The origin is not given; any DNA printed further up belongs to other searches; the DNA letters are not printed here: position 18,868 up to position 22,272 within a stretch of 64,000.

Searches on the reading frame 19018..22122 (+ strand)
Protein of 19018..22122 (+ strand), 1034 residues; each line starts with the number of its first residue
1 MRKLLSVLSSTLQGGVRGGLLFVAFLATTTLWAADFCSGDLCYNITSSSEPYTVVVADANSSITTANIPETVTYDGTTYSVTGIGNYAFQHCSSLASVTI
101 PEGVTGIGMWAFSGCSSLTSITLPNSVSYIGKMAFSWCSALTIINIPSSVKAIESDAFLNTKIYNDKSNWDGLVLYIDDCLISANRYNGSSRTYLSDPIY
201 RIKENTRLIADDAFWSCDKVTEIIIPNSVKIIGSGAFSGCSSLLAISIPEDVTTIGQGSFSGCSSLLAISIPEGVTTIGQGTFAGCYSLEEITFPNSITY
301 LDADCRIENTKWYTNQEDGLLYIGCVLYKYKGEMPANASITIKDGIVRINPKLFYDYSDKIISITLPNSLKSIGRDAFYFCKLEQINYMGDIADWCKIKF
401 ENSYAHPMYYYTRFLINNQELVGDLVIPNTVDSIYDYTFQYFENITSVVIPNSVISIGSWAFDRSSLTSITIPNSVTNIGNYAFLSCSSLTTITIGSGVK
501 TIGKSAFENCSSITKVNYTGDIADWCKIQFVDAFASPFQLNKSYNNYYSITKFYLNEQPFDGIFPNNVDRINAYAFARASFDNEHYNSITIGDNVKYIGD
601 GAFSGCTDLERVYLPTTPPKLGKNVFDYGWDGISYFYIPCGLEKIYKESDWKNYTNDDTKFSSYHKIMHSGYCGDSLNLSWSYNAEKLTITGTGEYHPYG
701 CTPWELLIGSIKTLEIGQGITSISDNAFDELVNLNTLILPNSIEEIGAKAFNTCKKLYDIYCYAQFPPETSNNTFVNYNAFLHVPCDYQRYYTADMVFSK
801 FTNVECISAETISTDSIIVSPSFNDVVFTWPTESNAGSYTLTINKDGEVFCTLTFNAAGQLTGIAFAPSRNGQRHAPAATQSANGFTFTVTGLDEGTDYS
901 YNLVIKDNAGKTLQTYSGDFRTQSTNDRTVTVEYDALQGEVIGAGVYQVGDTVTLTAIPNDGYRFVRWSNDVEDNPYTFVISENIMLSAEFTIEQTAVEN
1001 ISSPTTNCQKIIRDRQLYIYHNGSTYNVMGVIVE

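Call 56: search_protein_families(library=pfam, proteins=[window:19018-22122:+], max_evalue=0.00001)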
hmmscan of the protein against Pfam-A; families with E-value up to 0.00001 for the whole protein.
window:19018-22122:+ (1034 aa): 3 families
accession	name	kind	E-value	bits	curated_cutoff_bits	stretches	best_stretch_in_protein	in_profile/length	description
PF13306.12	LRR_5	-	6.1e-114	375.7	27.7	6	424-524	15-114/127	BspA type Leucine rich repeat region (6 copies)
PF13855.12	LRR_8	-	1.3e-12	47.7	27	0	720-757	13-51/61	Leucine rich repeat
PF18998.6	Flg_new_2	-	1.5e-11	44.5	23.6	1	932-993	3-71/73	Divergent InlB B-repeat domain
